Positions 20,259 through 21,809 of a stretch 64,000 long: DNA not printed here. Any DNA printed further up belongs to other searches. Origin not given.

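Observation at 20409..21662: RLP active-site pattern: the second Lys of the KPKLG motif is replaced (KPSVGLS) while the Mg/carbamate and loop-6 residues look retained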

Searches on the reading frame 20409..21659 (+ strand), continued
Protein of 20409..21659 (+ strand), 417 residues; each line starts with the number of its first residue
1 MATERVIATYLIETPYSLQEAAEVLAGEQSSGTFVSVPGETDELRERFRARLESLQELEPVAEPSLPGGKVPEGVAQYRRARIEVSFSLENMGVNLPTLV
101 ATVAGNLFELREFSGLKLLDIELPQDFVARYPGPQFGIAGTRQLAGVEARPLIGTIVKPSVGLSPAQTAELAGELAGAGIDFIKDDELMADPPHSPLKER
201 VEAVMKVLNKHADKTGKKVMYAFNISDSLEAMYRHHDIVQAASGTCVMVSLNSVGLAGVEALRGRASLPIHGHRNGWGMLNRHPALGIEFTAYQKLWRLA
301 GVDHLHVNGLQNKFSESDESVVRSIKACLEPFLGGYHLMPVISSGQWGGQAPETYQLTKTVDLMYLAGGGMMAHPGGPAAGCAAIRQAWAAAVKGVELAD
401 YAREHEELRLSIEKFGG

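Call 77: find_homologous_proteins(query=P0311, max_evalue=1e-60)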
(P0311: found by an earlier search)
Query P0311 (417 aa): 7996 proteins with E <= 1e-60 among 8000 candidates; the best 120 are listed.
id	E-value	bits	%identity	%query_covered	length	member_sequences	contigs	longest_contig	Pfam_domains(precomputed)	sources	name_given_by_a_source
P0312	9.1e-260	880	94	100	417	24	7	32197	PF02788.22,PF00016.27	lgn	-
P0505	4.2e-229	779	82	100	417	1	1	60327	PF02788.22,PF00016.27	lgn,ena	-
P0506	1.9e-228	776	82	100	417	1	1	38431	PF02788.22,PF00016.27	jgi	jgi:ribulose-bisphosphate carboxylase large chain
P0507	9.1e-208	708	74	97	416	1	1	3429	PF02788.22,PF00016.27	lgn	-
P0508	9.7e-204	695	75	97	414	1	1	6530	PF02788.22,PF00016.27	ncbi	-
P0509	1.2e-202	691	73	99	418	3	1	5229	PF02788.22,PF00016.27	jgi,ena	-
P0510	4.0e-202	690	74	99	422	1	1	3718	PF02788.22,PF00016.27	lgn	-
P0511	9.6e-202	688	74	99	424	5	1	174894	PF02788.22,PF00016.27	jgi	jgi:ribulose-bisphosphate carboxylase large chain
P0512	1.1e-201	688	74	99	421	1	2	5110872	PF02788.22,PF00016.27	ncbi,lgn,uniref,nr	ncbi:ribulose-bisphosphate carboxylase large subunit family protein [Ancylobacter oerskovii]|uniref:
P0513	1.9e-201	688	75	97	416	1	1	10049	PF02788.22,PF00016.27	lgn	-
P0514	5.3e-201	686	75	99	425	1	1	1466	PF02788.22,PF00016.27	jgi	jgi:ribulose-bisphosphate carboxylase large chain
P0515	8.3e-201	685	73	99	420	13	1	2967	PF02788.22,PF00016.27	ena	-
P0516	1.1e-200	685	73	99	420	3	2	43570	PF02788.22,PF00016.27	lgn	-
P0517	1.5e-200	685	73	99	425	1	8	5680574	PF02788.22,PF00016.27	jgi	jgi:ribulose-bisphosphate carboxylase large chain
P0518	1.8e-200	684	73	97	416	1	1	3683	PF02788.22,PF00016.27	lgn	-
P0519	3.1e-200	684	73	99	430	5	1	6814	PF02788.22,PF00016.27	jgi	jgi:ribulose-bisphosphate carboxylase large chain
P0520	5.0e-200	683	74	97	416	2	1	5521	PF02788.22,PF00016.27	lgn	-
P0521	5.7e-200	683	73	99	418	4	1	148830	PF02788.22,PF00016.27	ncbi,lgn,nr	ncbi:MAG: ribulose-bisphosphate carboxylase large subunit family protein [Rhizobiaceae bacterium]|nr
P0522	1.3e-199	681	73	99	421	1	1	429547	PF02788.22,PF00016.27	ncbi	ncbi:ribulose-bisphosphate carboxylase large subunit family protein [Xanthobacteraceae bacterium A53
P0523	1.7e-199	681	73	99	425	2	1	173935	PF02788.22,PF00016.27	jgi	jgi:ribulose-bisphosphate carboxylase large chain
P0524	2.3e-199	681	73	99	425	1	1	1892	PF02788.22,PF00016.27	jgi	jgi:ribulose-bisphosphate carboxylase large chain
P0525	2.7e-199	680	73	99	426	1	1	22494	PF02788.22,PF00016.27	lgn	-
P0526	3.7e-199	680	74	98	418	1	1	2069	PF02788.22,PF00016.27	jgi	jgi:ribulose-bisphosphate carboxylase large chain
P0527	4.9e-199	680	73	100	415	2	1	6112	PF02788.22,PF00016.27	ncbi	-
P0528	5.0e-199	680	73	99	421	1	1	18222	PF02788.22,PF00016.27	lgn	-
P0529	8.0e-199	679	73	99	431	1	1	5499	PF02788.22,PF00016.27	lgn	-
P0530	1.7e-198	678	73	99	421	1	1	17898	PF02788.22,PF00016.27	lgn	-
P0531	1.8e-198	678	74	99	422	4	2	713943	PF02788.22,PF00016.27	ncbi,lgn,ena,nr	ncbi:MAG TPA: ribulose-bisphosphate carboxylase large subunit family protein [Kaistia sp.]|nr:ribulo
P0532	2.3e-198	677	72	99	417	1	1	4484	PF02788.22,PF00016.27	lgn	-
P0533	3.0e-198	677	73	99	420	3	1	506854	PF02788.22,PF00016.27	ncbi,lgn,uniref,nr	ncbi:ribulose-bisphosphate carboxylase large subunit family protein [Ancylobacter lacus]|uniref:ribu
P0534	3.2e-198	677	73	99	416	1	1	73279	PF02788.22,PF00016.27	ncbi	-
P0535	3.4e-198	677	73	99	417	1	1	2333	PF02788.22,PF00016.27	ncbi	ncbi:MAG: ribulose-bisphosphate carboxylase large subunit family protein [Aestuariivirga sp.]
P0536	3.7e-198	677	72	99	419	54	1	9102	PF02788.22,PF00016.27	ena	-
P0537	4.1e-198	677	74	97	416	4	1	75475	PF02788.22,PF00016.27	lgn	-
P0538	4.4e-198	676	73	98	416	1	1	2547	PF02788.22,PF00016.27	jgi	jgi:ribulose-bisphosphate carboxylase large chain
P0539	6.5e-198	676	73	100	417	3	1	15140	PF02788.22,PF00016.27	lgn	-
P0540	6.7e-198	676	73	99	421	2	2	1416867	PF02788.22,PF00016.27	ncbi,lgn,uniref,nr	ncbi:ribulose-bisphosphate carboxylase large subunit family protein [Ancylobacter dichloromethanicus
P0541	7.4e-198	676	73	97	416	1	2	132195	PF02788.22,PF00016.27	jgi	jgi:ribulose-bisphosphate carboxylase large chain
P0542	1.2e-197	675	72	100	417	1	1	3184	PF02788.22,PF00016.27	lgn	-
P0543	1.3e-197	675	73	98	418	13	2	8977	PF02788.22,PF00016.27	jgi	jgi:ribulose-bisphosphate carboxylase large chain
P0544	1.6e-197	675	74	95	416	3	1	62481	PF02788.22,PF00016.27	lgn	-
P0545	2.6e-197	674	74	97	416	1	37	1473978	PF02788.22,PF00016.27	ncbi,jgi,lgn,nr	ncbi:MAG: ribulose-bisphosphate carboxylase large subunit family protein [Bosea sp.]|nr:ribulose-bis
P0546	2.6e-197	674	73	99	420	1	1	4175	PF02788.22,PF00016.27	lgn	-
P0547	3.0e-197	674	74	98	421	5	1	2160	PF02788.22,PF00016.27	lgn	-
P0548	3.9e-197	673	73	99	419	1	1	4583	PF02788.22,PF00016.27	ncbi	-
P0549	4.1e-197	673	73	97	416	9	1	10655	PF02788.22,PF00016.27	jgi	-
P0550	6.4e-197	673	72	99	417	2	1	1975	PF02788.22,PF00016.27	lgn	-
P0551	6.7e-197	673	73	97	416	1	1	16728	PF02788.22,PF00016.27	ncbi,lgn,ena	-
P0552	1.0e-196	672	71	99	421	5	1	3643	PF02788.22,PF00016.27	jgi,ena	-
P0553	1.1e-196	672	71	100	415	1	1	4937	PF02788.22,PF00016.27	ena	-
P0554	1.2e-196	672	72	100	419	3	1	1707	PF02788.22,PF00016.27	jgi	jgi:ribulose-bisphosphate carboxylase large chain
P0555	1.6e-196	671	72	100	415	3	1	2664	PF02788.22,PF00016.27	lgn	-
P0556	1.9e-196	671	73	100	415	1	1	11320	PF02788.22,PF00016.27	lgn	-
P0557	2.0e-196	671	74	99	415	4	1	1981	PF02788.22,PF00016.27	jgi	jgi:ribulose-bisphosphate carboxylase large chain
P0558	2.3e-196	671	73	97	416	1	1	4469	PF02788.22,PF00016.27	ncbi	-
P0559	2.7e-196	671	70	100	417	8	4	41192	PF02788.22,PF00016.27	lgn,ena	-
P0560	2.9e-196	670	72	99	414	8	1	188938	PF02788.22,PF00016.27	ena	-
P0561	2.9e-196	670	71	99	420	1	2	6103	PF02788.22,PF00016.27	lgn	-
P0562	3.0e-196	670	71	99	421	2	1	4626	PF02788.22,PF00016.27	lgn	-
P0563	3.8e-196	670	73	97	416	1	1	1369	PF02788.22,PF00016.27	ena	-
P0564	3.8e-196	670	73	97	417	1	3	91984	PF02788.22,PF00016.27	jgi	jgi:ribulose-bisphosphate carboxylase large chain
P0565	4.5e-196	670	72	99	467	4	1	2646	PF02788.22,PF00016.27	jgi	jgi:ribulose-bisphosphate carboxylase large chain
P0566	4.5e-196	670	71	100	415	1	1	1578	PF02788.22,PF00016.27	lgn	-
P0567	5.0e-196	670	74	98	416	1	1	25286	PF02788.22,PF00016.27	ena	-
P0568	7.0e-196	669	72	99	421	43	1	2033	PF02788.22,PF00016.27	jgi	jgi:ribulose-bisphosphate carboxylase large chain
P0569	8.2e-196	669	74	95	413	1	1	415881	PF02788.22,PF00016.27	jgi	jgi:ribulose-bisphosphate carboxylase large chain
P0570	9.5e-196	669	73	99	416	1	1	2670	PF02788.22,PF00016.27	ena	-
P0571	1.0e-195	669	73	97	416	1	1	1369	PF02788.22,PF00016.27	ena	-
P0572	1.0e-195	669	73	99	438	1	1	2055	PF02788.22,PF00016.27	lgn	-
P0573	1.3e-195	668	71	100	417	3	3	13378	PF02788.22,PF00016.27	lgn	-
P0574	1.4e-195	668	71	99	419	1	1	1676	PF02788.22,PF00016.27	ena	-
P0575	1.4e-195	668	73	98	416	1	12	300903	PF02788.22,PF00016.27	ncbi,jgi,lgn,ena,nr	ncbi:MAG: ribulose-bisphosphate carboxylase large subunit family protein [Proteobacteria bacterium]|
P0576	1.5e-195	668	72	99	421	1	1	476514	PF02788.22,PF00016.27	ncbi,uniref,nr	ncbi:ribulose-bisphosphate carboxylase large subunit family protein [Ancylobacter sp. 6x-1]|uniref:R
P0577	2.0e-195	668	73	98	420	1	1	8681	PF02788.22,PF00016.27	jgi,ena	-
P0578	2.6e-195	667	71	99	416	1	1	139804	PF02788.22,PF00016.27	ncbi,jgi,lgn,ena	-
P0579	2.7e-195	667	72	99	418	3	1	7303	PF02788.22,PF00016.27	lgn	-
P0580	2.7e-195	667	73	99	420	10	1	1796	PF02788.22,PF00016.27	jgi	jgi:ribulose-bisphosphate carboxylase large chain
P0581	2.8e-195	667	71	99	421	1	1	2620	PF02788.22,PF00016.27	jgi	-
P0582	3.0e-195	667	76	94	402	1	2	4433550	PF02788.22,PF00016.27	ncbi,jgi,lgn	jgi:ribulose-bisphosphate carboxylase large chain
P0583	3.1e-195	667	73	99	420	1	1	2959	PF02788.22,PF00016.27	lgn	-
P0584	3.8e-195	667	71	97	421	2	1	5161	PF02788.22,PF00016.27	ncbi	-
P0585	4.3e-195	667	71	97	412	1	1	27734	PF02788.22,PF00016.27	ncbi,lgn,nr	ncbi:MAG: ribulose-bisphosphate carboxylase large subunit family protein [Rhodobacteraceae bacterium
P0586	4.7e-195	666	71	100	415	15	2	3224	PF02788.22,PF00016.27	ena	-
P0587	5.6e-195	666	71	100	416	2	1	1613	PF02788.22,PF00016.27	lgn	-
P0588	5.8e-195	666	72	100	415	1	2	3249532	PF02788.22,PF00016.27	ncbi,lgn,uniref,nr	ncbi:Ribulose bisphosphate carboxylase-like protein 2 [Rhodobacteraceae bacterium THAF1]|uniref:ribu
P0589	6.0e-195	666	73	99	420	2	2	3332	PF02788.22,PF00016.27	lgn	-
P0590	8.5e-195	666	73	99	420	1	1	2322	PF02788.22,PF00016.27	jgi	jgi:ribulose-bisphosphate carboxylase large chain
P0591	9.6e-195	665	72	99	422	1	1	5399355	PF02788.22,PF00016.27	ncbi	ncbi:MAG: ribulose-bisphosphate carboxylase large subunit family protein [Methylobacterium frigidaer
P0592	1.2e-194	665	74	95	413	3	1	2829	PF02788.22,PF00016.27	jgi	jgi:ribulose-bisphosphate carboxylase large chain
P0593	1.3e-194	665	72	98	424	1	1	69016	PF02788.22,PF00016.27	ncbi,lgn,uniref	ncbi:ribulose-bisphosphate carboxylase large subunit family protein [Methylobacterium sp. EM32]|unir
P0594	1.3e-194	665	72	100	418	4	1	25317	PF02788.22,PF00016.27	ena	-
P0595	1.3e-194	665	71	99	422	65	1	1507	PF02788.22,PF00016.27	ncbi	-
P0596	1.8e-194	665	73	98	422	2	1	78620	PF02788.22,PF00016.27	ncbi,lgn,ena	-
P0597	2.2e-194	664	72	99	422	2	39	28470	PF02788.22,PF00016.27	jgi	jgi:ribulose-bisphosphate carboxylase large chain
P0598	2.4e-194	664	72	100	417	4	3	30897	PF02788.22,PF00016.27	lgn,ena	-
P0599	2.5e-194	664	72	100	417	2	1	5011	PF02788.22,PF00016.27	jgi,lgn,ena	-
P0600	2.6e-194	664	72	100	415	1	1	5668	PF02788.22,PF00016.27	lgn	-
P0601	2.6e-194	664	73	100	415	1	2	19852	PF02788.22,PF00016.27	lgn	-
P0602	2.7e-194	664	71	98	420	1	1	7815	PF02788.22,PF00016.27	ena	-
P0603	2.8e-194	664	71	99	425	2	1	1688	PF02788.22,PF00016.27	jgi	jgi:ribulose-bisphosphate carboxylase large chain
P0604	3.5e-194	664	71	100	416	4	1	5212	PF02788.22,PF00016.27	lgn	-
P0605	4.0e-194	663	73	100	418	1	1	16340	PF02788.22,PF00016.27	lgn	-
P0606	5.4e-194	663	72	99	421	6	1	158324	PF02788.22,PF00016.27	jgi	jgi:ribulose-bisphosphate carboxylase large chain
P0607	6.2e-194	663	70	100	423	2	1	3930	PF02788.22,PF00016.27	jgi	jgi:ribulose-bisphosphate carboxylase large chain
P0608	7.3e-194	663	71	100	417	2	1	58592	PF02788.22,PF00016.27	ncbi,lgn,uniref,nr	ncbi:ribulose-bisphosphate carboxylase large subunit family protein [Devosia submarina]|uniref:ribul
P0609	7.3e-194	663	70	100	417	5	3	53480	PF02788.22,PF00016.27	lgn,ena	-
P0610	8.8e-194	662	74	96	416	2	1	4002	PF02788.22,PF00016.27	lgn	-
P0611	9.2e-194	662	72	100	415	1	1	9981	PF02788.22,PF00016.27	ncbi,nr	ncbi:MAG: ribulose-bisphosphate carboxylase large subunit family protein [Sulfitobacter sp.]|nr:ribu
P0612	1.5e-193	662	74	96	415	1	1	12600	PF02788.22,PF00016.27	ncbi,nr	ncbi:MAG TPA: ribulose-bisphosphate carboxylase large subunit family protein [Acetobacteraceae bacte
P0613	1.6e-193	661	73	95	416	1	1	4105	PF02788.22,PF00016.27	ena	-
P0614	1.9e-193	661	72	100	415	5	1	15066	PF02788.22,PF00016.27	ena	-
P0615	2.6e-193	661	71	95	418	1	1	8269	PF02788.22,PF00016.27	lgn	-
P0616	2.7e-193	661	71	95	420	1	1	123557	PF02788.22,PF00016.27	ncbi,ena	-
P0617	2.7e-193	661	71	95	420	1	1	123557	PF02788.22,PF00016.27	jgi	jgi:ribulose-bisphosphate carboxylase large chain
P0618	2.8e-193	661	71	100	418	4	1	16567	PF02788.22,PF00016.27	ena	-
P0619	2.8e-193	661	73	99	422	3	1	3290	PF02788.22,PF00016.27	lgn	-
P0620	3.1e-193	660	71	99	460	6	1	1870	PF02788.22,PF00016.27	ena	-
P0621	3.5e-193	660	72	100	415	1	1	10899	PF02788.22,PF00016.27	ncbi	-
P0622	3.7e-193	660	71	98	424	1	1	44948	PF02788.22,PF00016.27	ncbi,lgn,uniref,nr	ncbi:ribulose-bisphosphate carboxylase large chain [Methylobacterium sp. 174MFSha1.1]|uniref:ribulos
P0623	3.9e-193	660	75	94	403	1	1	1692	PF02788.22,PF00016.27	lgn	-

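Call 78: list_cluster_members(proteins=[P0512, P0517, P0522, P0533, P0540, P0576, P0511, P0523, P0519, P0531])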
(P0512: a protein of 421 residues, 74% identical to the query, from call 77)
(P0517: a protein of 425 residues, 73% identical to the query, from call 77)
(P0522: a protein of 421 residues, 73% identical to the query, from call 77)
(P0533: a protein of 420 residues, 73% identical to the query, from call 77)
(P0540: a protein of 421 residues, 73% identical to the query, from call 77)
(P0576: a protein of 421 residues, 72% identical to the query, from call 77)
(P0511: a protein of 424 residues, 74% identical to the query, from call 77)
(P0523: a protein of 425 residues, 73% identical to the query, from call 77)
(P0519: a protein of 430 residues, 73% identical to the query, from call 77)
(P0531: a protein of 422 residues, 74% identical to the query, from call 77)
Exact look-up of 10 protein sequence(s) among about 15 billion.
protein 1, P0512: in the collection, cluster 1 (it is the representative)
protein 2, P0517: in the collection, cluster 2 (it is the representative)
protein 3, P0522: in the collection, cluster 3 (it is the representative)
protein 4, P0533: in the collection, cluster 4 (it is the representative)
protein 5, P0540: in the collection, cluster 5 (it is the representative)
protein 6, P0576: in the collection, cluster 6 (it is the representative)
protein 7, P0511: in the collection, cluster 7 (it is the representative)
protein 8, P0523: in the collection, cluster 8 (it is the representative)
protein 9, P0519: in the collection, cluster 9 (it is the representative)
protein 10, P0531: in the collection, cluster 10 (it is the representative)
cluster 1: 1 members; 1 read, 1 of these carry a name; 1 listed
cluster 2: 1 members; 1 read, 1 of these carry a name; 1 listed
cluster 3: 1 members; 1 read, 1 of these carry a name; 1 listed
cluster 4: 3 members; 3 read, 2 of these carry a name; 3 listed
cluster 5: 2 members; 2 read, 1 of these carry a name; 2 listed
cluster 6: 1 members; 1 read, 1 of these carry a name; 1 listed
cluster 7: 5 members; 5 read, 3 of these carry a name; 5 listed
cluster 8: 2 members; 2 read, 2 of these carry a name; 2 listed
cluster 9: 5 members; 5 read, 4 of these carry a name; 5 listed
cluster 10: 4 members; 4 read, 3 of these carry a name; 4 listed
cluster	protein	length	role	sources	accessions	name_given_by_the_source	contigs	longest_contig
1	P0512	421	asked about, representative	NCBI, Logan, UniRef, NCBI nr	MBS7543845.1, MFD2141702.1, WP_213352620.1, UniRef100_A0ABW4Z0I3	ribulose-bisphosphate carboxylase large subunit family protein [Ancylobacter oerskovii] | Ribulose-bisphosphate carboxylase large subunit family protein n=1 Tax=Ancylobacter ...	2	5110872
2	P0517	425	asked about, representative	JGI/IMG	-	ribulose-bisphosphate carboxylase large chain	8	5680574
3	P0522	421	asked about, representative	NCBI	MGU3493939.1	ribulose-bisphosphate carboxylase large subunit family protein [Xanthobacteraceae ...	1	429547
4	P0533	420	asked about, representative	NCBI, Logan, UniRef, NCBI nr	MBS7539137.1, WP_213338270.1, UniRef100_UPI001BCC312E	ribulose-bisphosphate carboxylase large subunit family protein [Ancylobacter lacus] | ribulose-bisphosphate carboxylase large subunit family protein n=1 Tax=Ancylobacter lacus ...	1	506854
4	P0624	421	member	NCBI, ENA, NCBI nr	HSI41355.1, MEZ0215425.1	MAG TPA: ribulose-bisphosphate carboxylase large subunit family protein ... | ribulose-bisphosphate carboxylase large subunit family protein [Xanthobacteraceae ...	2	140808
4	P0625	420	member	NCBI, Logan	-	-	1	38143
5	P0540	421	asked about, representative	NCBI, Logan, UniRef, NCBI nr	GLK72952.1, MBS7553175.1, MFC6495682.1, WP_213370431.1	ribulose-bisphosphate carboxylase large subunit family protein [Ancylobacter ... | Ribulose-1,5-bisphosphate carboxylase/oxygenase large subunit n=1 Tax=Ancylobacter ...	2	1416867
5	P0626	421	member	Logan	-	-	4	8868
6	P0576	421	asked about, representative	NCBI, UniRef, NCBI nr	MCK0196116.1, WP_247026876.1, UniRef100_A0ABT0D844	ribulose-bisphosphate carboxylase large subunit family protein [Ancylobacter sp. 6x-1] | Ribulose-bisphosphate carboxylase large subunit family protein n=1 Tax=Ancylobacter ... | ribulose-bisphosphate carboxylase large subunit family protein [Ancylobacter crimeensis]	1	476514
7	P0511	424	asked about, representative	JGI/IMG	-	ribulose-bisphosphate carboxylase large chain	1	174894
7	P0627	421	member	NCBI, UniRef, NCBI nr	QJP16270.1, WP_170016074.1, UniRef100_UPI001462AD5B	ribulose 1,5-bisphosphate carboxylase [Starkeya sp. ORNL1] | ribulose-bisphosphate carboxylase large subunit family protein n=1 Tax=Starkeya sp. ORNL1 ... | ribulose-bisphosphate carboxylase large subunit family protein [Starkeya sp. ORNL1]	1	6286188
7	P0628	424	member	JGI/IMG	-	ribulose-bisphosphate carboxylase large chain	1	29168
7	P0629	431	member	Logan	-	-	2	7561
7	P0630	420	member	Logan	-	-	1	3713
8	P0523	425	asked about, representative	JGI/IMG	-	ribulose-bisphosphate carboxylase large chain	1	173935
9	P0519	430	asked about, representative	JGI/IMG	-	ribulose-bisphosphate carboxylase large chain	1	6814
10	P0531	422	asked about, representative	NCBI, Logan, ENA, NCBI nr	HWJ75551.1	MAG TPA: ribulose-bisphosphate carboxylase large subunit family protein [Kaistia sp.] | ribulose-bisphosphate carboxylase large subunit family protein [Kaistia sp.]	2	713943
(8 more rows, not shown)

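Call 79: find_encoding_contigs(protein=P0517, flank=9000, max_places=3)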
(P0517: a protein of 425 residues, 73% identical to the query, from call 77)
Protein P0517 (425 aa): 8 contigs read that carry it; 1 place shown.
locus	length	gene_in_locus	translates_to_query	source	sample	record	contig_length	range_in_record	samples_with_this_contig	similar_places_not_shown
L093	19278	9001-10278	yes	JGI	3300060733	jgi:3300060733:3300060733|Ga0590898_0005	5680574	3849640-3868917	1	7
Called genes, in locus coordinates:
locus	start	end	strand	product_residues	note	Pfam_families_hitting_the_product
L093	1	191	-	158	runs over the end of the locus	PF12840:HTH_20 (weak), PF13404:HTH_AsnC-type, PF13412:HTH_24, PF01037:AsnC_trans_reg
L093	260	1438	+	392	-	PF01168:Ala_racemase_N, PF00842:Ala_racemase_C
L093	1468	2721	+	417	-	PF00070:Pyr_redox (weak), PF01266:DAO, PF02558:ApbA (weak), PF07992:Pyr_redox_2 (weak), PF13450:NAD_binding_8 (weak)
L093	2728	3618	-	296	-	PF03446:NAD_binding_2, PF03807:F420_oxidored (weak), PF14833:NAD_binding_11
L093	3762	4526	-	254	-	PF03328:HpcH_HpaI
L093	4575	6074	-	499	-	PF01970:TctA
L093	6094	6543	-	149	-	PF07331:TctB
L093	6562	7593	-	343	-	PF03401:TctC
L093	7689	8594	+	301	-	PF00126:HTH_1, PF03466:LysR_substrate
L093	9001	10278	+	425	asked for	PF02788:RuBisCO_large_N, PF00016:RuBisCO_large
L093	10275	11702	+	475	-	PF07005:SBD_N, PF17042:NBD_C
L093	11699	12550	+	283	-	PF16896:PGDH_C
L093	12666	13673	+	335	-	PF03480:DctP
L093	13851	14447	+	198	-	PF04290:DctQ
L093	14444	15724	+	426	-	PF06808:DctM, PF03606:DcuC (weak), PF03600:CitMHS (weak)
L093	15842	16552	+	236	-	PF00392:GntR, PF07729:FCD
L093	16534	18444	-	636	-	PF25837:Apionate_lact_N, PF25838:Apionate_lact_M, PF25839:Apionate_lact_C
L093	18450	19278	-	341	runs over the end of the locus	PF01408:GFO_IDH_MocA, PF02894:GFO_IDH_MocA_C, PF22725:GFO_IDH_MocA_C3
